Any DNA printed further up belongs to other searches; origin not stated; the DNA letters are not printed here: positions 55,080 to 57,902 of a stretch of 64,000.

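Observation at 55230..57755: UvrA with apparent deletion of the ~110-aa insertion (damage-sensing) domain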

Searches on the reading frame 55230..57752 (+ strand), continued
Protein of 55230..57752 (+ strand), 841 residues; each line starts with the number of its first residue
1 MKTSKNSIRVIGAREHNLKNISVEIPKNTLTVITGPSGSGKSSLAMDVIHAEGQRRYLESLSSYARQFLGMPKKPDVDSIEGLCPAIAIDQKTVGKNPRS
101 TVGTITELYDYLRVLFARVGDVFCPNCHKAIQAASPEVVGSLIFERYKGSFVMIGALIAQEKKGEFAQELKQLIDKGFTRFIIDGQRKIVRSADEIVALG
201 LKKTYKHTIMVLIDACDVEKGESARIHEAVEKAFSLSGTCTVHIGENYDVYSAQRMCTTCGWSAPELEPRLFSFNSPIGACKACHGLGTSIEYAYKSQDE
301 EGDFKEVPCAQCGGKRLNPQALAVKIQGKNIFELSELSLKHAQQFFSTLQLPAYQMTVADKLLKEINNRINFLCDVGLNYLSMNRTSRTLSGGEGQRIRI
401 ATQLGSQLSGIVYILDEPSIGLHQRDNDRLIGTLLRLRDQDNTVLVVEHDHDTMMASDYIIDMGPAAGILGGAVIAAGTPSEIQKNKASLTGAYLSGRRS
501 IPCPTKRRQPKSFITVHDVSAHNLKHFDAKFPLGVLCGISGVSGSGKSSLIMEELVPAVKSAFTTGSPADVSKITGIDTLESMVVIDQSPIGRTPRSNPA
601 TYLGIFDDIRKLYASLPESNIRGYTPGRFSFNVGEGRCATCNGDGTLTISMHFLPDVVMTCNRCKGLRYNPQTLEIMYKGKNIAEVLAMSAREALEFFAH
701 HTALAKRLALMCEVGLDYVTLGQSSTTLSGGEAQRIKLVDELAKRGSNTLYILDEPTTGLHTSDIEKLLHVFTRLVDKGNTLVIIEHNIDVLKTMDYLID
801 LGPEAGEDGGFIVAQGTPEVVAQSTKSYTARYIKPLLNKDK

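Call 54: find_homologous_proteins(query=L011:98-2614:+, max_evalue=1e-50)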
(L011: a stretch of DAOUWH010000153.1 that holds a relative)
Query L011:98-2614:+ (839 aa): 8000 proteins with E <= 1e-50 among 8000 candidates; the best 120 are listed.
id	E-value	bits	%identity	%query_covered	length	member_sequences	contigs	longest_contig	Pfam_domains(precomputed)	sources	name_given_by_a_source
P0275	0.0e+0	1897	100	100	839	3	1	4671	PF17760.7,PF00005.34,PF13175.13,PF13476.13,PF13555.13,PF02463.26,PF13304.13,PF13191.13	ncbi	-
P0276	0.0e+0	1676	86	100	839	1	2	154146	PF17760.7,PF00005.34,PF13175.13,PF13555.13,PF20703.4,PF02463.26,PF13481.13,PF13304.13,PF13191.13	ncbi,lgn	-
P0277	0.0e+0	1668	86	100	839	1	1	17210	PF17760.7,PF00005.34,PF13555.13,PF02463.26,PF13481.13,PF13304.13,PF13191.13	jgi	jgi:excinuclease ABC subunit A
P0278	0.0e+0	1664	86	100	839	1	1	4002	PF17760.7,PF00005.34,PF13476.13,PF13555.13,PF02463.26,PF13481.13,PF13304.13,PF13191.13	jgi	jgi:excinuclease ABC subunit A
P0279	0.0e+0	1664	86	100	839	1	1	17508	PF17760.7,PF00005.34,PF13476.13,PF13555.13,PF02463.26,PF13481.13,PF13304.13,PF13191.13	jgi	jgi:excinuclease ABC subunit A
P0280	0.0e+0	1642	85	100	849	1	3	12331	PF17760.7,PF00005.34,PF13476.13,PF13555.13,PF02463.26,PF13304.13,PF13191.13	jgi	-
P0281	0.0e+0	1634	84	100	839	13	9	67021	PF17760.7,PF00005.34,PF13476.13,PF13555.13,PF20703.4,PF02463.26,PF13481.13,PF13304.13,PF13191.13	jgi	jgi:excinuclease ABC subunit A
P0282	0.0e+0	1509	78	99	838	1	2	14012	PF17760.7,PF00005.34,PF13476.13,PF13555.13,PF13401.13,PF20703.4,PF02463.26,PF13481.13,PF13304.13,PF13191.13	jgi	jgi:excinuclease ABC subunit A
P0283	0.0e+0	1497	78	100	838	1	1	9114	PF17760.7,PF00005.34,PF13476.13,PF13555.13,PF20703.4,PF02463.26,PF13481.13,PF13304.13,PF13191.13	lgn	-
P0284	0.0e+0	1493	77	100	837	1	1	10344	PF17760.7,PF00005.34,PF13555.13,PF02463.26,PF13304.13,PF13191.13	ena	-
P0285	0.0e+0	1490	78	100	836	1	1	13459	PF17760.7,PF00005.34,PF13476.13,PF13555.13,PF20703.4,PF02463.26,PF13304.13,PF13191.13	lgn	-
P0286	0.0e+0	1489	77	99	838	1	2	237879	PF17760.7,PF13555.13,PF03193.23,PF20703.4,PF13304.13,PF13191.13,PF00005.34,PF13175.13,PF13476.13,PF02463.26,PF13481.13,PF20720.4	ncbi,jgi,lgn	jgi:excinuclease ABC subunit A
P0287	0.0e+0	1478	77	100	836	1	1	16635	PF17760.7,PF00005.34,PF13476.13,PF13555.13,PF20703.4,PF02463.26,PF13304.13,PF13191.13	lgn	-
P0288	0.0e+0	1467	76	100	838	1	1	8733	PF17760.7,PF00005.34,PF13476.13,PF13555.13,PF20703.4,PF02463.26,PF13481.13,PF13304.13,PF13191.13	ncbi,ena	-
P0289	0.0e+0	1461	75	100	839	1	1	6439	PF17760.7,PF00005.34,PF13175.13,PF13476.13,PF13555.13,PF02463.26,PF13481.13,PF13304.13,PF13191.13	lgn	-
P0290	0.0e+0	1458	76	99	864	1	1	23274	PF17760.7,PF00005.34,PF13476.13,PF13555.13,PF03193.23,PF20703.4,PF02463.26,PF13481.13,PF13304.13,PF13191.13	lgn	-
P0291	0.0e+0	1451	74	100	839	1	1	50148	PF17760.7,PF00005.34,PF13175.13,PF13476.13,PF13555.13,PF13401.13,PF02463.26,PF13481.13,PF13304.13,PF20720.4,PF13191.13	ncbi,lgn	-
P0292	0.0e+0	1449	76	99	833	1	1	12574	PF17760.7,PF06745.20,PF00005.34,PF13476.13,PF13555.13,PF20703.4,PF02463.26,PF13481.13,PF13304.13,PF13191.13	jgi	-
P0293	0.0e+0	1448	75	100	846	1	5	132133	PF17760.7,PF00005.34,PF13555.13,PF20703.4,PF02463.26,PF13481.13,PF13304.13,PF13191.13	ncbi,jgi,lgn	ncbi:MAG: excinuclease ABC subunit UvrA [Nitrospirota bacterium]|jgi:excinuclease ABC subunit A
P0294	0.0e+0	1443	74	99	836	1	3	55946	PF17760.7,PF00005.34,PF13555.13,PF13401.13,PF20703.4,PF02463.26,PF13481.13,PF13304.13,PF20720.4,PF13191.13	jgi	jgi:excinuclease ABC subunit A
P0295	0.0e+0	1439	74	99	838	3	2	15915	PF17760.7,PF00005.34,PF13476.13,PF13555.13,PF20703.4,PF02463.26,PF13481.13,PF13304.13,PF13191.13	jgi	jgi:excinuclease ABC subunit A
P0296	0.0e+0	1435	74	99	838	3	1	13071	PF17760.7,PF00005.34,PF13476.13,PF13555.13,PF20703.4,PF02463.26,PF01637.25,PF13481.13,PF13304.13,PF13191.13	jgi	jgi:excinuclease ABC subunit A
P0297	0.0e+0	1424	74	99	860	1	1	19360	PF17760.7,PF00005.34,PF13175.13,PF13476.13,PF13555.13,PF03193.23,PF20703.4,PF02463.26,PF13481.13,PF13304.13,PF13191.13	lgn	-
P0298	0.0e+0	1423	73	99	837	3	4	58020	PF17760.7,PF13555.13,PF03193.23,PF20703.4,PF01637.25,PF13304.13,PF13191.13,PF00005.34,PF13175.13,PF13476.13,PF02463.26,PF13481.13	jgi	jgi:excinuclease ABC subunit A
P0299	0.0e+0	1420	73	99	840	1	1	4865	PF17760.7,PF13555.13,PF13401.13,PF03193.23,PF20703.4,PF01637.25,PF13304.13,PF13191.13,PF00005.34,PF02463.26,PF13481.13,PF20720.4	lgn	-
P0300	0.0e+0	1414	73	99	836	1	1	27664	PF17760.7,PF00005.34,PF13555.13,PF20703.4,PF02463.26,PF13481.13,PF13304.13,PF13191.13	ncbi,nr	ncbi:MAG: excinuclease ABC subunit UvrA [Thermodesulfovibrionales bacterium]|nr:excinuclease ABC sub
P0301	0.0e+0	1413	74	99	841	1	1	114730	PF17760.7,PF12399.15,PF00005.34,PF13476.13,PF13555.13,PF20703.4,PF02463.26,PF13481.13,PF13304.13,PF13191.13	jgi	jgi:excinuclease ABC subunit A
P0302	0.0e+0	1411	72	100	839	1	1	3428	PF17760.7,PF13555.13,PF13401.13,PF03193.23,PF20703.4,PF01637.25,PF13304.13,PF13191.13,PF00005.34,PF13175.13,PF13476.13,PF02463.26,PF13481.13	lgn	-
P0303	0.0e+0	1409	72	100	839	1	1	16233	PF17760.7,PF00005.34,PF13476.13,PF13555.13,PF13401.13,PF20703.4,PF02463.26,PF13481.13,PF13304.13,PF13191.13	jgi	jgi:excinuclease ABC subunit A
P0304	0.0e+0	1409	71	100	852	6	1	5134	PF17760.7,PF13555.13,PF13401.13,PF03193.23,PF20703.4,PF13304.13,PF13191.13,PF02492.26,PF00005.34,PF13175.13,PF13476.13,PF02463.26,PF13481.13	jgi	-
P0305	0.0e+0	1409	73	99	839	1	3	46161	PF17760.7,PF00005.34,PF13175.13,PF13476.13,PF13555.13,PF20703.4,PF02463.26,PF13304.13,PF13191.13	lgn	-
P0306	0.0e+0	1401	71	100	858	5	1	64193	PF17760.7,PF00005.34,PF13175.13,PF13476.13,PF13555.13,PF20703.4,PF02463.26,PF13481.13,PF13304.13,PF13191.13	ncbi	ncbi:MAG: excinuclease ABC subunit UvrA [Nitrospirota bacterium]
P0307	0.0e+0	1401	72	100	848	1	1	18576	PF17760.7,PF13555.13,PF13401.13,PF01637.25,PF13304.13,PF13191.13,PF02492.26,PF00005.34,PF13175.13,PF13476.13,PF02463.26,PF25199.2,PF13481.13,PF20720.4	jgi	jgi:excinuclease ABC subunit A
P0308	0.0e+0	1399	72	100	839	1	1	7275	PF17760.7,PF06745.20,PF13555.13,PF13401.13,PF03193.23,PF20703.4,PF01637.25,PF13304.13,PF13191.13,PF02492.26,PF00005.34,PF13175.13,PF13476.13,PF02463.26,PF13481.13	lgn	-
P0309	0.0e+0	1398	71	100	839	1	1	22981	PF17760.7,PF00005.34,PF13175.13,PF13476.13,PF13555.13,PF20703.4,PF02463.26,PF01637.25,PF13481.13,PF13304.13,PF13191.13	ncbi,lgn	ncbi:MAG: excinuclease ABC subunit UvrA [Nitrospirota bacterium]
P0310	0.0e+0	1398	72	99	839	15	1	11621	PF17760.7,PF00005.34,PF13476.13,PF13555.13,PF20703.4,PF02463.26,PF01637.25,PF13481.13,PF13304.13,PF13191.13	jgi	jgi:excinuclease ABC subunit A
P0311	0.0e+0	1398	71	100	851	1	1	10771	PF17760.7,PF13555.13,PF13401.13,PF03193.23,PF20703.4,PF13304.13,PF13191.13,PF02492.26,PF12399.15,PF00005.34,PF13175.13,PF13476.13,PF02463.26,PF13481.13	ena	-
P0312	0.0e+0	1396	71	100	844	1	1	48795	PF17760.7,PF00005.34,PF13175.13,PF13476.13,PF13555.13,PF02463.26,PF01637.25,PF13481.13,PF13304.13,PF13191.13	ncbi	ncbi:MAG: excinuclease ABC subunit UvrA [Nitrospirota bacterium]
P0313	0.0e+0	1396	71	100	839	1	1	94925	PF17760.7,PF00005.34,PF13175.13,PF13476.13,PF13555.13,PF02463.26,PF01637.25,PF13481.13,PF13304.13,PF13191.13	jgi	jgi:excinuclease ABC subunit A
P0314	0.0e+0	1396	71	100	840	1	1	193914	PF17760.7,PF00005.34,PF13175.13,PF13476.13,PF13555.13,PF02463.26,PF01637.25,PF13481.13,PF13304.13,PF13191.13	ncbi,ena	-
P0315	0.0e+0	1395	71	100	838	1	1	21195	PF17760.7,PF13555.13,PF20703.4,PF01637.25,PF13304.13,PF13191.13,PF02492.26,PF00005.34,PF13476.13,PF02463.26,PF13481.13,PF20720.4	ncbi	ncbi:MAG: excinuclease ABC subunit UvrA [Nitrospirota bacterium]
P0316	0.0e+0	1395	71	100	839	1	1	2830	PF17760.7,PF00005.34,PF13175.13,PF13476.13,PF13555.13,PF20703.4,PF02463.26,PF13481.13,PF13304.13,PF13191.13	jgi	jgi:excinuclease ABC subunit A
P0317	0.0e+0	1394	72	99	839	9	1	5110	PF17760.7,PF00005.34,PF13555.13,PF20703.4,PF02463.26,PF13481.13,PF13304.13,PF13191.13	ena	-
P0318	0.0e+0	1394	71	100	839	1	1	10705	PF17760.7,PF00005.34,PF13175.13,PF13476.13,PF13555.13,PF02463.26,PF01637.25,PF13481.13,PF13304.13,PF13191.13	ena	-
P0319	0.0e+0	1393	71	100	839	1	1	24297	PF17760.7,PF00005.34,PF13175.13,PF13555.13,PF02463.26,PF13481.13,PF13304.13,PF13191.13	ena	-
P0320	0.0e+0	1393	70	100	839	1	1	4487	PF17760.7,PF00005.34,PF13175.13,PF13476.13,PF13555.13,PF02463.26,PF01637.25,PF13481.13,PF13304.13,PF13191.13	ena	-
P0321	0.0e+0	1392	71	100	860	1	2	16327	PF17760.7,PF00005.34,PF13175.13,PF13476.13,PF13555.13,PF03193.23,PF20703.4,PF02463.26,PF13481.13,PF13304.13,PF13191.13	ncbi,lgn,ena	-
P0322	0.0e+0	1392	72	99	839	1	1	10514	PF17760.7,PF00005.34,PF13476.13,PF13555.13,PF20703.4,PF02463.26,PF13481.13,PF13304.13,PF13191.13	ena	-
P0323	0.0e+0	1391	70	100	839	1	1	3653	PF17760.7,PF00005.34,PF13175.13,PF13476.13,PF13555.13,PF02463.26,PF01637.25,PF13481.13,PF13304.13,PF13191.13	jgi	-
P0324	0.0e+0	1391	70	100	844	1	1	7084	PF17760.7,PF00005.34,PF13175.13,PF13476.13,PF13555.13,PF02463.26,PF01637.25,PF13481.13,PF13304.13,PF13191.13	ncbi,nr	ncbi:MAG TPA: excinuclease ABC subunit UvrA [Thermodesulfovibrionales bacterium]|nr:excinuclease ABC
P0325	0.0e+0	1391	71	100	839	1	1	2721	PF17760.7,PF00005.34,PF13175.13,PF13476.13,PF13555.13,PF02463.26,PF01637.25,PF13481.13,PF13304.13,PF13191.13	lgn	-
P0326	0.0e+0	1390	71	100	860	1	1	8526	PF17760.7,PF00005.34,PF13175.13,PF13476.13,PF13555.13,PF03193.23,PF20703.4,PF02463.26,PF13481.13,PF13304.13,PF13191.13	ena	-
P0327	0.0e+0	1390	72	100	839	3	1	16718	PF17760.7,PF13555.13,PF13401.13,PF20703.4,PF01637.25,PF13304.13,PF13191.13,PF12399.15,PF00005.34,PF13175.13,PF13476.13,PF02463.26,PF13481.13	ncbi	ncbi:MAG: excinuclease ABC subunit UvrA [Nitrospirota bacterium]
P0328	0.0e+0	1390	72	99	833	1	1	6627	PF17760.7,PF00005.34,PF13175.13,PF13476.13,PF13555.13,PF20703.4,PF02463.26,PF13481.13,PF13304.13,PF13191.13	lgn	-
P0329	0.0e+0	1390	72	99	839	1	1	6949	PF17760.7,PF00005.34,PF13476.13,PF13555.13,PF20703.4,PF02463.26,PF13481.13,PF13304.13,PF13191.13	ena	-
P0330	0.0e+0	1389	70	100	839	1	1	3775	PF17760.7,PF00005.34,PF13175.13,PF13476.13,PF13555.13,PF02463.26,PF01637.25,PF13481.13,PF13304.13,PF13191.13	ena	-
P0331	0.0e+0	1389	72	100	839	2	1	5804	PF17760.7,PF12399.15,PF00005.34,PF13175.13,PF13476.13,PF13555.13,PF02463.26,PF13481.13,PF13304.13,PF13191.13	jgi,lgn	jgi:excinuclease ABC subunit A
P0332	0.0e+0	1389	71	100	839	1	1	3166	PF17760.7,PF00005.34,PF13175.13,PF13555.13,PF02463.26,PF13481.13,PF13304.13,PF13191.13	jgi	-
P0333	0.0e+0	1388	71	100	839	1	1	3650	PF17760.7,PF00005.34,PF13175.13,PF13476.13,PF13555.13,PF13401.13,PF20703.4,PF02463.26,PF13481.13,PF13304.13,PF13191.13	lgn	-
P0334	0.0e+0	1388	71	100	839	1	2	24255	PF17760.7,PF00005.34,PF13175.13,PF13476.13,PF13555.13,PF20703.4,PF02463.26,PF13481.13,PF13304.13,PF13191.13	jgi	-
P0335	0.0e+0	1388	73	99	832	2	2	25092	PF17760.7,PF00005.34,PF13175.13,PF13476.13,PF13555.13,PF03193.23,PF20703.4,PF02463.26,PF13304.13,PF13191.13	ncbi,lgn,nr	ncbi:MAG: excinuclease ABC subunit UvrA [Nitrospirae bacterium]|nr:excinuclease ABC subunit UvrA [Ni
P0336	0.0e+0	1388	71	99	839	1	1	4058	PF17760.7,PF00005.34,PF13175.13,PF13476.13,PF13555.13,PF02463.26,PF01637.25,PF13481.13,PF13304.13,PF13191.13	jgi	-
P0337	0.0e+0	1388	69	99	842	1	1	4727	PF17760.7,PF13173.13,PF13555.13,PF03193.23,PF20703.4,PF01637.25,PF13304.13,PF13191.13,PF00005.34,PF13175.13,PF13476.13,PF02463.26,PF13481.13,PF20720.4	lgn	-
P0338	0.0e+0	1388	71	99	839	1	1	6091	PF17760.7,PF00005.34,PF13175.13,PF13476.13,PF13555.13,PF02463.26,PF01637.25,PF13481.13,PF13304.13,PF13191.13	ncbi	-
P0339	0.0e+0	1388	71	100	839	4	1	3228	PF17760.7,PF00005.34,PF13175.13,PF13476.13,PF13555.13,PF02463.26,PF01637.25,PF13481.13,PF13304.13,PF13191.13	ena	-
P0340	0.0e+0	1388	71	99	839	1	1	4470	PF17760.7,PF00005.34,PF13175.13,PF13476.13,PF13555.13,PF02463.26,PF01637.25,PF13481.13,PF13304.13,PF13191.13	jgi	-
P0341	0.0e+0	1387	70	100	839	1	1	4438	PF17760.7,PF00005.34,PF13175.13,PF13476.13,PF13555.13,PF02463.26,PF01637.25,PF13481.13,PF13304.13,PF13191.13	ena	-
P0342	0.0e+0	1387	71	100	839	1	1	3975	PF17760.7,PF00005.34,PF13175.13,PF13476.13,PF13555.13,PF02463.26,PF01637.25,PF13481.13,PF13304.13,PF13191.13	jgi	jgi:excinuclease ABC subunit A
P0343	0.0e+0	1387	70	100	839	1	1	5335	PF17760.7,PF00005.34,PF13175.13,PF13476.13,PF13555.13,PF02463.26,PF01637.25,PF13481.13,PF13304.13,PF13191.13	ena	-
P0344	0.0e+0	1387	70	100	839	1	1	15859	PF17760.7,PF00005.34,PF13175.13,PF13476.13,PF13555.13,PF02463.26,PF01637.25,PF13481.13,PF13304.13,PF13191.13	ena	-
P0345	0.0e+0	1387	71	100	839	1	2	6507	PF17760.7,PF00005.34,PF13175.13,PF13476.13,PF13555.13,PF02463.26,PF01637.25,PF13481.13,PF13304.13,PF13191.13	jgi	jgi:excinuclease ABC subunit A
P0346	0.0e+0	1387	71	100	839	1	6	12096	PF17760.7,PF00005.34,PF13175.13,PF13476.13,PF13555.13,PF02463.26,PF13481.13,PF13304.13,PF13191.13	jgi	jgi:excinuclease ABC subunit A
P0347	0.0e+0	1387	70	100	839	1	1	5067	PF17760.7,PF00005.34,PF13175.13,PF13476.13,PF13555.13,PF02463.26,PF01637.25,PF13481.13,PF13304.13,PF13191.13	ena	-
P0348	0.0e+0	1387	70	100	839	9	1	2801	PF17760.7,PF00005.34,PF13555.13,PF02463.26,PF13481.13,PF13304.13,PF13191.13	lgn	-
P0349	0.0e+0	1387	71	100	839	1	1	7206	PF17760.7,PF00005.34,PF13175.13,PF13476.13,PF13555.13,PF02463.26,PF13481.13,PF13304.13,PF13191.13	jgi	-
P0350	0.0e+0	1387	70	100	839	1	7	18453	PF17760.7,PF12399.15,PF00005.34,PF13175.13,PF13476.13,PF13555.13,PF02463.26,PF01637.25,PF13481.13,PF13304.13,PF13191.13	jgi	jgi:excinuclease ABC subunit A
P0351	0.0e+0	1387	72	99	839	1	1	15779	PF17760.7,PF00005.34,PF13175.13,PF13555.13,PF03193.23,PF20703.4,PF02463.26,PF13481.13,PF13304.13,PF13191.13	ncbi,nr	ncbi:MAG: excinuclease ABC subunit A [Nitrospirae bacterium]|nr:MAG: excinuclease ABC subunit A [Nit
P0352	0.0e+0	1386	70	100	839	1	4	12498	PF17760.7,PF12399.15,PF00005.34,PF13175.13,PF13476.13,PF13555.13,PF02463.26,PF01637.25,PF13481.13,PF13304.13,PF13191.13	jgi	jgi:excinuclease ABC subunit A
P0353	0.0e+0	1386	70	100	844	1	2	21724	PF17760.7,PF12399.15,PF00005.34,PF13175.13,PF13476.13,PF13555.13,PF02463.26,PF01637.25,PF13481.13,PF13304.13,PF13191.13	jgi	jgi:excinuclease ABC subunit A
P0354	0.0e+0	1386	70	100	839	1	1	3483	PF17760.7,PF00005.34,PF13175.13,PF13476.13,PF13555.13,PF02463.26,PF01637.25,PF13481.13,PF13304.13,PF13191.13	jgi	-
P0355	0.0e+0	1386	70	100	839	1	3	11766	PF17760.7,PF12399.15,PF00005.34,PF13175.13,PF13476.13,PF13555.13,PF02463.26,PF01637.25,PF13481.13,PF13304.13,PF13191.13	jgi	jgi:excinuclease ABC subunit A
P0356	0.0e+0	1386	71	100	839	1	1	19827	PF17760.7,PF00005.34,PF13476.13,PF13555.13,PF13401.13,PF20703.4,PF02463.26,PF01637.25,PF13481.13,PF13304.13,PF13191.13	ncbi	ncbi:MAG: excinuclease ABC subunit UvrA [Nitrospirota bacterium]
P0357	0.0e+0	1386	71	100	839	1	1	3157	PF17760.7,PF00005.34,PF13175.13,PF13476.13,PF13555.13,PF02463.26,PF01637.25,PF13481.13,PF13304.13,PF13191.13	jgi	jgi:excinuclease ABC subunit A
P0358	0.0e+0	1386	69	100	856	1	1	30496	PF17760.7,PF06745.20,PF13555.13,PF03193.23,PF20703.4,PF13304.13,PF13191.13,PF00005.34,PF13175.13,PF13476.13,PF02463.26,PF13481.13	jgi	jgi:excinuclease ABC subunit A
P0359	0.0e+0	1386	71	100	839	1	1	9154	PF17760.7,PF00005.34,PF13175.13,PF13476.13,PF13555.13,PF02463.26,PF13481.13,PF13304.13,PF13191.13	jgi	jgi:excinuclease ABC subunit A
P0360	0.0e+0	1386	72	99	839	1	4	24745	PF17760.7,PF00005.34,PF13555.13,PF20703.4,PF02463.26,PF13481.13,PF13304.13,PF13191.13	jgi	jgi:excinuclease ABC subunit A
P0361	0.0e+0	1385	70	100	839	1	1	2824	PF17760.7,PF00005.34,PF13175.13,PF13476.13,PF13555.13,PF02463.26,PF01637.25,PF13481.13,PF13304.13,PF13191.13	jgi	jgi:excinuclease ABC subunit A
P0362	0.0e+0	1385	69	99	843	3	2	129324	PF17760.7,PF13555.13,PF20703.4,PF01637.25,PF13304.13,PF13191.13,PF02492.26,PF00005.34,PF13175.13,PF13476.13,PF02463.26,PF20720.4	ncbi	ncbi:MAG: excinuclease ABC subunit UvrA [Nitrospirota bacterium]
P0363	0.0e+0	1385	70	100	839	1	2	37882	PF17760.7,PF00005.34,PF13175.13,PF13476.13,PF13555.13,PF02463.26,PF01637.25,PF13481.13,PF13304.13,PF13191.13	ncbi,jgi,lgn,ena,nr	ncbi:MAG: excinuclease ABC subunit UvrA [Nitrospirota bacterium]|nr:excinuclease ABC subunit UvrA [N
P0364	0.0e+0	1385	72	99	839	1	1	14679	PF17760.7,PF00005.34,PF13476.13,PF13555.13,PF20703.4,PF02463.26,PF13481.13,PF13304.13,PF13191.13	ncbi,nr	ncbi:MAG: ABC-ATPase UvrA [Thermodesulfovibrio sp. RBG_19FT_COMBO_42_12]|nr:MAG: ABC-ATPase UvrA [Th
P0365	0.0e+0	1385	70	100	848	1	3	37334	PF17760.7,PF00005.34,PF13175.13,PF13476.13,PF13555.13,PF02463.26,PF01637.25,PF13481.13,PF13304.13,PF13191.13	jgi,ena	-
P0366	0.0e+0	1385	70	100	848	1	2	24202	PF17760.7,PF00005.34,PF13175.13,PF13476.13,PF13555.13,PF02463.26,PF01637.25,PF13481.13,PF13304.13,PF13191.13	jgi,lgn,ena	-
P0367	0.0e+0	1385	71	100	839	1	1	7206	PF17760.7,PF00005.34,PF13175.13,PF13476.13,PF13555.13,PF02463.26,PF13481.13,PF13304.13,PF13191.13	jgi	jgi:excinuclease ABC subunit A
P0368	0.0e+0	1385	69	100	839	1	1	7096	PF17760.7,PF00005.34,PF13175.13,PF13476.13,PF13555.13,PF02463.26,PF01637.25,PF13481.13,PF13304.13,PF13191.13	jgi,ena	-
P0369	0.0e+0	1385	71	99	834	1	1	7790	PF17760.7,PF13555.13,PF13401.13,PF03193.23,PF01637.25,PF13304.13,PF13191.13,PF02492.26,PF12399.15,PF00005.34,PF13476.13,PF02463.26,PF13481.13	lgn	-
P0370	0.0e+0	1385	70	100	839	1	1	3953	PF17760.7,PF00005.34,PF13175.13,PF13476.13,PF13555.13,PF02463.26,PF01637.25,PF13481.13,PF13304.13,PF13191.13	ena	-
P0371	0.0e+0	1385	70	100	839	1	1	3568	PF17760.7,PF00005.34,PF13175.13,PF13476.13,PF13555.13,PF02463.26,PF01637.25,PF13481.13,PF13304.13,PF13191.13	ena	-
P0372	0.0e+0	1385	70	100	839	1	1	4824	PF17760.7,PF00005.34,PF13555.13,PF20703.4,PF02463.26,PF01637.25,PF13481.13,PF13304.13,PF13191.13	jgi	-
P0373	0.0e+0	1385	70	100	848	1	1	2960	PF17760.7,PF00005.34,PF13175.13,PF13476.13,PF13555.13,PF02463.26,PF01637.25,PF13481.13,PF13304.13,PF13191.13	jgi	-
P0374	0.0e+0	1385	70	100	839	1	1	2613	PF17760.7,PF00005.34,PF13175.13,PF13476.13,PF13555.13,PF02463.26,PF01637.25,PF13481.13,PF13304.13,PF13191.13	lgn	-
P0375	0.0e+0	1385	70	100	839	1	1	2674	PF17760.7,PF12399.15,PF00005.34,PF13175.13,PF13476.13,PF13555.13,PF02463.26,PF01637.25,PF13481.13,PF13304.13,PF13191.13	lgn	-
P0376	0.0e+0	1385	71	100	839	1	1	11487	PF17760.7,PF00005.34,PF13476.13,PF13555.13,PF20703.4,PF02463.26,PF01637.25,PF13481.13,PF13304.13,PF13191.13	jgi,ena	-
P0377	0.0e+0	1384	71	100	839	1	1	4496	PF17760.7,PF00005.34,PF13175.13,PF13476.13,PF13555.13,PF13401.13,PF20703.4,PF02463.26,PF13481.13,PF13304.13,PF13191.13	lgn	-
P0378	0.0e+0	1384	70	100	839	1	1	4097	PF17760.7,PF00005.34,PF13175.13,PF13476.13,PF13555.13,PF02463.26,PF01637.25,PF13481.13,PF13304.13,PF13191.13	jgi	jgi:excinuclease ABC subunit A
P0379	0.0e+0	1384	69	99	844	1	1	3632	PF17760.7,PF13173.13,PF13555.13,PF03193.23,PF20703.4,PF01637.25,PF13304.13,PF13191.13,PF00005.34,PF13175.13,PF13476.13,PF02463.26,PF13481.13,PF20720.4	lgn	-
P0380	0.0e+0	1384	71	100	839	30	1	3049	PF17760.7,PF00005.34,PF13175.13,PF13476.13,PF13555.13,PF02463.26,PF01637.25,PF13481.13,PF13304.13,PF13191.13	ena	-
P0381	0.0e+0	1384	70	99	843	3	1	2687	PF17760.7,PF00005.34,PF13175.13,PF13476.13,PF13555.13,PF20703.4,PF02463.26,PF01637.25,PF13481.13,PF13304.13,PF13191.13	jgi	jgi:excinuclease ABC subunit A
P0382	0.0e+0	1384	71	100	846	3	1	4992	PF17760.7,PF13555.13,PF13401.13,PF01637.25,PF13304.13,PF13191.13,PF00005.34,PF13175.13,PF13476.13,PF02463.26,PF13481.13,PF20720.4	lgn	-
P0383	0.0e+0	1384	71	100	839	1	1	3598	PF17760.7,PF00005.34,PF13476.13,PF13555.13,PF20703.4,PF02463.26,PF13481.13,PF13304.13,PF13191.13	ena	-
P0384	0.0e+0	1384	72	99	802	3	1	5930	PF17760.7,PF00005.34,PF13476.13,PF13555.13,PF20703.4,PF02463.26,PF13481.13,PF13304.13,PF13191.13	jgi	jgi:excinuclease ABC subunit A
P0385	0.0e+0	1384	70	99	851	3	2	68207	PF17760.7,PF13555.13,PF03193.23,PF20703.4,PF13304.13,PF13191.13,PF12399.15,PF00005.34,PF13175.13,PF13476.13,PF02463.26,PF13481.13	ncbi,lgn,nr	ncbi:MAG: excinuclease ABC subunit UvrA [Nitrospirae bacterium]|nr:excinuclease ABC subunit UvrA [Ni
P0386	0.0e+0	1384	70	100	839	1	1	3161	PF17760.7,PF12399.15,PF00005.34,PF13175.13,PF13476.13,PF13555.13,PF02463.26,PF01637.25,PF13481.13,PF13304.13,PF13191.13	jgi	jgi:excinuclease ABC subunit A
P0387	0.0e+0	1383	70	100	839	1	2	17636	PF17760.7,PF00005.34,PF13175.13,PF13476.13,PF13555.13,PF02463.26,PF13481.13,PF13304.13,PF20720.4,PF13191.13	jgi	-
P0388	0.0e+0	1383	70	98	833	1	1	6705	PF17760.7,PF13173.13,PF06745.20,PF13555.13,PF20703.4,PF01637.25,PF13304.13,PF13191.13,PF12399.15,PF00005.34,PF13175.13,PF13476.13,PF02463.26,PF13481.13,PF20720.4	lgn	-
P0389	0.0e+0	1383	71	100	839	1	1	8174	PF17760.7,PF00005.34,PF13175.13,PF13476.13,PF13555.13,PF13401.13,PF20703.4,PF02463.26,PF13481.13,PF13304.13,PF13191.13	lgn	-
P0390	0.0e+0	1383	70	100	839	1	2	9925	PF17760.7,PF12399.15,PF00005.34,PF13175.13,PF13476.13,PF13555.13,PF02463.26,PF01637.25,PF13481.13,PF13304.13,PF13191.13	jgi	jgi:excinuclease ABC subunit A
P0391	0.0e+0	1383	69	99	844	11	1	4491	PF17760.7,PF13555.13,PF20703.4,PF01637.25,PF13304.13,PF13191.13,PF02492.26,PF00005.34,PF13175.13,PF13476.13,PF02463.26,PF13481.13,PF20720.4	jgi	jgi:excinuclease ABC subunit A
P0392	0.0e+0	1383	71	100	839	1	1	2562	PF17760.7,PF13555.13,PF03193.23,PF20703.4,PF00684.26,PF01637.25,PF13304.13,PF13191.13,PF12399.15,PF00005.34,PF13175.13,PF13476.13,PF02463.26,PF13481.13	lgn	-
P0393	0.0e+0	1383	70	100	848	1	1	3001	PF17760.7,PF00005.34,PF13175.13,PF13476.13,PF13555.13,PF02463.26,PF01637.25,PF13481.13,PF13304.13,PF13191.13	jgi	-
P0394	0.0e+0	1382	71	100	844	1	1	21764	PF17760.7,PF13555.13,PF13401.13,PF03193.23,PF20703.4,PF13304.13,PF13191.13,PF02492.26,PF00005.34,PF13175.13,PF13476.13,PF02463.26,PF13481.13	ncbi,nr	ncbi:MAG: excinuclease ABC subunit UvrA [Nitrospirae bacterium]|nr:excinuclease ABC subunit UvrA [Ni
